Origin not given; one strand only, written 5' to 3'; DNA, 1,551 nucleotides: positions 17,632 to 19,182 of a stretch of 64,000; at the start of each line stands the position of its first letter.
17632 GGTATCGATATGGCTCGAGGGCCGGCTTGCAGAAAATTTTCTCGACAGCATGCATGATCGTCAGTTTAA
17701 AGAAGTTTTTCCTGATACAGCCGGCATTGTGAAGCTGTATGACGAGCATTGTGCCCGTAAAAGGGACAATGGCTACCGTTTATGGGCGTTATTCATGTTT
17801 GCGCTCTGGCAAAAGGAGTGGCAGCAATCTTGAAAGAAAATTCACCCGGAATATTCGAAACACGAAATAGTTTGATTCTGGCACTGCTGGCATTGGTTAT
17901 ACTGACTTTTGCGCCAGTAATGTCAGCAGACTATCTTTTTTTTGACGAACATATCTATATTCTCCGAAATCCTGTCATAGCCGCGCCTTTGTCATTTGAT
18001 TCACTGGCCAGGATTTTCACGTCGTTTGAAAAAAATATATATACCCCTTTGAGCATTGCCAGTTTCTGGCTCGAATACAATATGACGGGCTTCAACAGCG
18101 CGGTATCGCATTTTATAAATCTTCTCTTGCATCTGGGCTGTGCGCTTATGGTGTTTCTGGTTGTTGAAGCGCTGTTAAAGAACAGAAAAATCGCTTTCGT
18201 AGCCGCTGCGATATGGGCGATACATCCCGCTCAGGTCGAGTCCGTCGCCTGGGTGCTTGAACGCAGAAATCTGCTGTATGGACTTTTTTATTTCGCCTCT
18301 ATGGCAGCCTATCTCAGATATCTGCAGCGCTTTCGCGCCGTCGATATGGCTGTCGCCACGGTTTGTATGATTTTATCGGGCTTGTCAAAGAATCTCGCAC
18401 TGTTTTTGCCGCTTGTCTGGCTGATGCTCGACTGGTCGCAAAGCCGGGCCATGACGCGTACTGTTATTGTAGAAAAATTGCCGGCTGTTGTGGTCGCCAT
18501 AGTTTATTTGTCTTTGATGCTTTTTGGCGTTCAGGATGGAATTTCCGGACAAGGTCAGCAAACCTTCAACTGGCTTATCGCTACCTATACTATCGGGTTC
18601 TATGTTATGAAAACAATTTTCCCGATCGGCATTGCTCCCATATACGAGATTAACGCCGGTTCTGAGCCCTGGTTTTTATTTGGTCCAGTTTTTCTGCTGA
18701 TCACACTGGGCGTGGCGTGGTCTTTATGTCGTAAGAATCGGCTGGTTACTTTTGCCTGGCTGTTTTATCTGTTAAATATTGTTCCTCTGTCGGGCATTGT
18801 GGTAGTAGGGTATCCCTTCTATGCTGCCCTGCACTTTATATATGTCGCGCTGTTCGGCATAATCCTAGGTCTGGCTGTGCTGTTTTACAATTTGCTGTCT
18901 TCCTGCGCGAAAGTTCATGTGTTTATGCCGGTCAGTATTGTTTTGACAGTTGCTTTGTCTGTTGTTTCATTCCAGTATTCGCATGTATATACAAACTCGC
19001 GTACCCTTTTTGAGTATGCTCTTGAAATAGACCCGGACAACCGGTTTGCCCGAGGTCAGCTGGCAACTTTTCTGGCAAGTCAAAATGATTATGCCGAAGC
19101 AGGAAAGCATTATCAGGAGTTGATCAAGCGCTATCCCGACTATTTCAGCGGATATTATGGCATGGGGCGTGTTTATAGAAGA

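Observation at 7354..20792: Envelope glycan or protein-glycosylation cluster built around three paralogous GT-C-like membrane proteins and a TMTC-like GT-C/TPR protein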

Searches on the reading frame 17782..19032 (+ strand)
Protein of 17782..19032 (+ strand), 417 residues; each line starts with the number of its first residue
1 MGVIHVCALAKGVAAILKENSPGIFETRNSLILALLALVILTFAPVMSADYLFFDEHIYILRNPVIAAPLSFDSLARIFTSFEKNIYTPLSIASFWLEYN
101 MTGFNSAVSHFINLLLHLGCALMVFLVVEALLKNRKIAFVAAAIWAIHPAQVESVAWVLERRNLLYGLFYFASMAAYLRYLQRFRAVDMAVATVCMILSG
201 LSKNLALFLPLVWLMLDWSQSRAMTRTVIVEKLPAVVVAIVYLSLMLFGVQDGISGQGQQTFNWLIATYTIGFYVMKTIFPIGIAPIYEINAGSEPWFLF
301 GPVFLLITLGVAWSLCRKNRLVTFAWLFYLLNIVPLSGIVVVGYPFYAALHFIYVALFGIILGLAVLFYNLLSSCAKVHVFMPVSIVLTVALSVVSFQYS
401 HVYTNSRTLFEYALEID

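Call 15: search_protein_families(library=pfam, proteins=[window:17782-19032:+], max_evalue=1)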
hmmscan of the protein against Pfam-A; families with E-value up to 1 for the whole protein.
seq(417 aa): 0 families

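Call 17: find_homologous_proteins(query=window:17782-19032:+, max_evalue=0.001)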
Query seq(417 aa) (417 aa): 65 proteins with E <= 0.001 among 8000 candidates.
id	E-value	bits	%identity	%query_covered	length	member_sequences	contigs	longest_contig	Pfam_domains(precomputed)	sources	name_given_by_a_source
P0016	1.1e-264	896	100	100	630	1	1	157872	PF13431.13,PF13414.13,PF13176.13,PF13428.13,PF25064.2,PF14559.13,PF13371.13,PF00515.35,PF13424.13,PF13432.13,PF13181.13,PF14561.13,PF07719.24,PF13174.13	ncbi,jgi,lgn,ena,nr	ncbi:MAG: hypothetical protein CVV42_06520 [Candidatus Riflebacteria bacterium HGW-Riflebacteria-2]|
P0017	1.2e-170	586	69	96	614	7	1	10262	PF14559.13,PF13431.13,PF13414.13,PF00515.35,PF13424.13,PF13432.13,PF13428.13,PF13181.13,PF07719.24,PF13174.13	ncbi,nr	ncbi:MAG TPA: hypothetical protein DCG57_13620 [Candidatus Riflebacteria bacterium]|nr:hypothetical 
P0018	1.6e-147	510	60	97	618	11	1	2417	PF14559.13,PF13431.13,PF23914.2,PF13414.13,PF00515.35,PF13432.13,PF13428.13,PF13181.13,PF07719.24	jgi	-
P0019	5.8e-137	475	55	96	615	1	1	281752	PF14559.13,PF24575.2,PF13431.13,PF13371.13,PF00515.35,PF13432.13,PF13428.13,PF07719.24,PF13174.13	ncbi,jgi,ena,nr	ncbi:MAG: tetratricopeptide repeat protein [Candidatus Riflebacteria bacterium]|nr:tetratricopeptide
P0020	4.0e-113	397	49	94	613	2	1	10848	PF14559.13,PF00515.35,PF13424.13,PF13432.13,PF13428.13,PF07719.24,PF13174.13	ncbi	-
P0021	1.3e-111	392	48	94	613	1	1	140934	PF14559.13,PF00515.35,PF13432.13,PF13428.13,PF07719.24,PF13174.13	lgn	-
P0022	1.6e-109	385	48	91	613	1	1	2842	PF14559.13,PF13431.13,PF00515.35,PF07719.24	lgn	-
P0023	3.5e-106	374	49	90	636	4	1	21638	PF14559.13,PF13431.13,PF25062.2,PF00515.35,PF13424.13,PF13432.13,PF13428.13,PF07719.24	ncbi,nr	ncbi:MAG: hypothetical protein EOM80_04500 [Erysipelotrichia bacterium]|nr:hypothetical protein [Ery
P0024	6.8e-106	373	48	94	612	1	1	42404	PF14559.13,PF13431.13,PF13414.13,PF00515.35,PF13424.13,PF13432.13,PF13428.13,PF13181.13,PF07719.24,PF13174.13,PF13374.13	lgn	-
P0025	3.5e-105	370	46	98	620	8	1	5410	PF14559.13,PF00515.35,PF13432.13,PF07719.24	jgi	jgi:tetratricopeptide (TPR) repeat protein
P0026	7.9e-105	369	48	98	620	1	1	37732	PF13431.13,PF00515.35,PF13424.13,PF13432.13,PF13428.13,PF13181.13,PF07719.24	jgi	-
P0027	7.3e-99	350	44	94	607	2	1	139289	PF14559.13,PF24575.2,PF13431.13,PF13371.13,PF00515.35,PF13424.13,PF13432.13,PF13428.13,PF13181.13,PF07719.24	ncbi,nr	ncbi:MAG: hypothetical protein KKB51_19765 [Candidatus Riflebacteria bacterium]|nr:hypothetical prot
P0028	7.5e-99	350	47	90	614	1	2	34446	PF14559.13,PF13432.13,PF07719.24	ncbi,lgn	-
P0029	1.9e-97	345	44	96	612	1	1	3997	PF14559.13,PF13431.13,PF00515.35,PF13424.13,PF13432.13,PF13428.13,PF13181.13,PF07719.24,PF13174.13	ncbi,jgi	-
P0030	3.6e-95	338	43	97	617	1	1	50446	PF14559.13,PF24575.2,PF13431.13,PF13371.13,PF00515.35,PF13424.13,PF13432.13,PF13428.13,PF13181.13,PF07719.24,PF13174.13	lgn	-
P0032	3.2e-93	331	46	91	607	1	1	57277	PF13431.13,PF23914.2,PF13176.13,PF13428.13,PF13374.13,PF14559.13,PF00515.35,PF13424.13,PF13432.13,PF13181.13,PF07719.24,PF13174.13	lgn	-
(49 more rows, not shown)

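Call 50: search_solved_structures(query=A5, max_evalue=10, show_alignments=2)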
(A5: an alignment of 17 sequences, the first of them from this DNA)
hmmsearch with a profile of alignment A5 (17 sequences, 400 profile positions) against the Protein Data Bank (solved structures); distinct sequences matched with E-value up to 10: 1.
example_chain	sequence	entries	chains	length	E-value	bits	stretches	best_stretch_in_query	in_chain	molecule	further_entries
9ea8_B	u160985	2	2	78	1.3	11.1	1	35-72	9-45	Citrobacter BubA 155-229 | Citrobacter BubA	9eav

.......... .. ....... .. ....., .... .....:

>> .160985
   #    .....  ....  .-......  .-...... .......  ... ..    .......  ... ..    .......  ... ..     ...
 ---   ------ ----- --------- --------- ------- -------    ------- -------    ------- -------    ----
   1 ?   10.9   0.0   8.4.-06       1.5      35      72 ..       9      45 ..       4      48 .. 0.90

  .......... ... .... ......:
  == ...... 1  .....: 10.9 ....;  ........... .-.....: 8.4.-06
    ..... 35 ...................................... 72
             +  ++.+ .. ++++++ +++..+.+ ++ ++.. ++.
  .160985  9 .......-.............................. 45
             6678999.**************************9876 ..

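Call 51: search_protein_families(library=pfam, alignment_id=A5, max_evalue=1)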
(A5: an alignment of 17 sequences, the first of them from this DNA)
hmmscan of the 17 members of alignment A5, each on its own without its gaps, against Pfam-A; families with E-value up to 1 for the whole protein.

A. member 1, seq(405 aa): 0 families

B. families by the number of members that match (of 17 scanned): 10 families
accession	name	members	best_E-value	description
PF13231.12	PMT_2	4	5.8e-08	Dolichyl-phosphate-mannose-protein mannosyltransferase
PF14264.12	Glucos_trans_II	2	0.042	Glucosyl transferase GtrII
PF24677.1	DUF7657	1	0.0013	Domain of unknown function (DUF7657)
PF20040.4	DUF6442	1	0.048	Family of unknown function (DUF6442)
PF11431.13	Transport_MerF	1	0.057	Membrane transport protein MerF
PF18159.6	S_4TM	1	0.088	SMODS-associating 4TM effector domain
PF14108.11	ABA4-like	1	0.23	ABA DEFICIENT 4-like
PF16020.10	Deltameth_res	1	0.25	Deltamethrin resistance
PF11780.13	DUF3318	1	0.32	Protein of unknown function (DUF3318)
PF10953.13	DUF2754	1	0.35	Protein of unknown function (DUF2754)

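Call 66: find_encoding_contigs(protein=P0019, flank=10000, max_places=1)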
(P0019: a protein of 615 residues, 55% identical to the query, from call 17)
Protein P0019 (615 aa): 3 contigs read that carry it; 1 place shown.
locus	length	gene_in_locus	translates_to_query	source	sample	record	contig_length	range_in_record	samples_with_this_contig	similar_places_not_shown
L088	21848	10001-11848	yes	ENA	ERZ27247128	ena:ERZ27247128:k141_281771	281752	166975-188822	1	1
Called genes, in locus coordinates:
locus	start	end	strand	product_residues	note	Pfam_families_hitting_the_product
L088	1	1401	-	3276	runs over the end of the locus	PF12245:Big_3_2 (faint), PF19077:Big_13 (faint), PF13205:Big_5 (weak)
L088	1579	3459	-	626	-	PF13424:TPR_12 (faint), PF13431:TPR_17 (faint), PF13432:TPR_16 (faint), PF14559:TPR_19 (faint), PF24575:TPR_Slam (faint), PF07719:TPR_2 (faint), PF13181:TPR_8 (faint), PF00515:TPR_1 (weak), +2 more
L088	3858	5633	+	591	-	-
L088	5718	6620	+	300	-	PF13641:Glyco_tranf_2_3 (weak), PF00535:Glycos_transf_2, PF10111:Glyco_tranf_2_2 (weak)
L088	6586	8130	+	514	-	PF02310:B12-binding, PF04055:Radical_SAM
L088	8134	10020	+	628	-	PF12481:DUF3700 (weak), PF13522:GATase_6, PF13537:GATase_7, PF00733:Asn_synthase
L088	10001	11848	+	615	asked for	PF07719:TPR_2 (faint), PF13428:TPR_14 (faint), PF24575:TPR_Slam (faint), PF00515:TPR_1 (faint), PF13431:TPR_17 (faint), PF14559:TPR_19 (faint), PF13174:TPR_6 (faint), PF13432:TPR_16 (weak), +1 more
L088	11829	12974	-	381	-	PF13649:Methyltransf_25, PF08241:Methyltransf_11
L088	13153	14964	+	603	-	-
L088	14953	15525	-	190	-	-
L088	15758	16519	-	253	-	-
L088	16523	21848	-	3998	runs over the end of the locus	PF13205:Big_5 (faint), PF15418:DUF4625 (faint), PF13860:FlgD_ig (weak), PF19077:Big_13 (weak)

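Call 67: find_encoding_contigs(protein=P0027, flank=10000, max_places=1)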
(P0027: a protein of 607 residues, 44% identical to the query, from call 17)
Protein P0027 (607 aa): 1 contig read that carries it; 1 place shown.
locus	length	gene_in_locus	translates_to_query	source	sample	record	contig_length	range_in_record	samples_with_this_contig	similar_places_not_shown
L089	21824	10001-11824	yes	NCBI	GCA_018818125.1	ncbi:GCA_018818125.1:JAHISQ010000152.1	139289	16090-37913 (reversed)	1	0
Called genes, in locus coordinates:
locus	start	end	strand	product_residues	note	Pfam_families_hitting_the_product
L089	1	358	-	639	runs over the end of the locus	-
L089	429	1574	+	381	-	PF13649:Methyltransf_25, PF08241:Methyltransf_11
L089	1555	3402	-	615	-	PF07719:TPR_2 (faint), PF13428:TPR_14 (faint), PF24575:TPR_Slam (faint), PF00515:TPR_1 (faint), PF13431:TPR_17 (faint), PF14559:TPR_19 (faint), PF13174:TPR_6 (faint), PF13432:TPR_16 (weak), +1 more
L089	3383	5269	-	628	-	PF12481:DUF3700 (weak), PF13522:GATase_6, PF13537:GATase_7, PF00733:Asn_synthase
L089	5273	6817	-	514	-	PF02310:B12-binding, PF04055:Radical_SAM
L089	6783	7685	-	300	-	PF13641:Glyco_tranf_2_3 (weak), PF00535:Glycos_transf_2, PF10111:Glyco_tranf_2_2 (weak)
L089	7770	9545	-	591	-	-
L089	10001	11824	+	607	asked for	PF13424:TPR_12 (faint), PF24575:TPR_Slam (faint), PF07719:TPR_2 (faint), PF13428:TPR_14 (faint), PF13431:TPR_17 (faint), PF13432:TPR_16 (faint), PF14559:TPR_19 (faint), PF00515:TPR_1 (weak), +2 more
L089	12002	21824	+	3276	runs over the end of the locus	PF12245:Big_3_2 (faint), PF19077:Big_13 (faint), PF13205:Big_5 (weak)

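Call 71: find_encoding_contigs(protein=P0032, flank=10000, max_places=1)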
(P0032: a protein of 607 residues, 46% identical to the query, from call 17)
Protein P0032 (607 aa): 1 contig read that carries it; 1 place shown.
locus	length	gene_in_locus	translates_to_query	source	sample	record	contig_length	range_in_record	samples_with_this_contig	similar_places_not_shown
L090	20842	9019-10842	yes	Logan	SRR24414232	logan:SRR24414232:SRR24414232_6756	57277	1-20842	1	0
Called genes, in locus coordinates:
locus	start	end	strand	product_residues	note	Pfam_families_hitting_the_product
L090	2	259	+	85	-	?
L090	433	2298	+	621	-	PF05580:Peptidase_S55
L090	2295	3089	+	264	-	PF02405:MlaE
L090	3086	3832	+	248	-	PF00005:ABC_tran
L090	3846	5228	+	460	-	PF02470:MlaD, PF28175:T4SS_LegC2C7 (weak), PF27164:Aq_493_lipo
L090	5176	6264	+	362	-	PF00710:Asparaginase, PF17763:Asparaginase_C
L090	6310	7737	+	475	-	PF07719:TPR_2 (faint), PF13432:TPR_16 (faint), PF13428:TPR_14 (faint), PF13431:TPR_17 (faint), PF14559:TPR_19 (faint)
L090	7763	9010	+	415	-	PF14559:TPR_19 (faint), PF13174:TPR_6 (faint)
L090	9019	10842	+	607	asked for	PF23914:TPR_CcmH_CycH (faint), PF07719:TPR_2 (faint), PF13181:TPR_8 (faint), PF13431:TPR_17 (faint), PF00515:TPR_1 (faint), PF13424:TPR_12 (weak), PF14559:TPR_19 (weak), PF13432:TPR_16, +4 more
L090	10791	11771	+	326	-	PF01048:PNP_UDP_1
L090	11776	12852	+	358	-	PF03462:PCRF, PF00472:RF-1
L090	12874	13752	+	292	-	PF17827:PrmC_N, PF13489:Methyltransf_23 (weak), PF05175:MTS, PF06325:PrmA, PF13847:Methyltransf_31, PF08241:Methyltransf_11 (faint), PF08242:Methyltransf_12 (weak), PF13649:Methyltransf_25 (weak)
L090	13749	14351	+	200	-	PF01300:Sua5_yciO_yrdC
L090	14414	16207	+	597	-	PF00015:MCPsignal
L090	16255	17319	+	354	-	PF21016:RlmN_N, PF04055:Radical_SAM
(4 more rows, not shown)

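Call 82: find_encoding_contigs(protein=P0024, flank=10000, max_places=1)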
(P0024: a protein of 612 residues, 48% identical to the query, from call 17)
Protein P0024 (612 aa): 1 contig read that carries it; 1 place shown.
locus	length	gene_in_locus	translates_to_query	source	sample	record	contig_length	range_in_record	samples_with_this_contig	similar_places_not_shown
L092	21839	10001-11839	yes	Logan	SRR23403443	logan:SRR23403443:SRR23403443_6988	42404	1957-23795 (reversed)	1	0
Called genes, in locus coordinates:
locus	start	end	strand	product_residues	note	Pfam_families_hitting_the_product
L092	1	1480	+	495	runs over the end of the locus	PF13428:TPR_14 (faint), PF13432:TPR_16 (faint), PF00515:TPR_1 (faint), PF07719:TPR_2 (faint), PF13414:TPR_11 (weak), PF13431:TPR_17 (weak)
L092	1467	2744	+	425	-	PF13485:Peptidase_MA_2 (faint), PF12895:ANAPC3 (faint), PF14559:TPR_19 (faint)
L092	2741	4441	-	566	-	-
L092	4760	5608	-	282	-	PF13489:Methyltransf_23, PF08241:Methyltransf_11, PF08242:Methyltransf_12, PF13649:Methyltransf_25, PF13847:Methyltransf_31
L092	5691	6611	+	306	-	PF13641:Glyco_tranf_2_3, PF00535:Glycos_transf_2, PF10111:Glyco_tranf_2_2 (weak)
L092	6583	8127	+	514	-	PF02310:B12-binding, PF04055:Radical_SAM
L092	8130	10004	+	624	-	PF13522:GATase_6, PF13537:GATase_7, PF00733:Asn_synthase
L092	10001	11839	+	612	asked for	PF00515:TPR_1 (faint), PF07719:TPR_2 (faint), PF13414:TPR_11 (faint), PF13431:TPR_17 (faint), PF13432:TPR_16 (faint), PF14559:TPR_19 (faint), PF13174:TPR_6 (faint), PF13181:TPR_8 (faint), +3 more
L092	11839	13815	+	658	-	PF25064:ARM_TT21_5th (faint), PF13428:TPR_14 (faint), PF13432:TPR_16 (faint), PF14559:TPR_19 (faint), PF23914:TPR_CcmH_CycH (faint), PF07719:TPR_2 (faint), PF12895:ANAPC3 (faint)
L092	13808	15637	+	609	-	PF13428:TPR_14 (faint), PF07719:TPR_2 (faint), PF13431:TPR_17 (faint), PF14559:TPR_19 (faint), PF00515:TPR_1 (faint), PF13181:TPR_8 (faint), PF13371:TPR_9 (faint), PF13432:TPR_16 (weak), +1 more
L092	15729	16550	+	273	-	PF01048:PNP_UDP_1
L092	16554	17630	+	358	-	PF03462:PCRF, PF00472:RF-1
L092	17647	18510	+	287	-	PF13649:Methyltransf_25 (faint), PF13847:Methyltransf_31 (faint), PF17827:PrmC_N, PF03602:Cons_hypoth95 (weak), PF05175:MTS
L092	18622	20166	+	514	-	PF00015:MCPsignal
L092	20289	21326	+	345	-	PF21016:RlmN_N, PF04055:Radical_SAM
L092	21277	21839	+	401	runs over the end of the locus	PF03793:PASTA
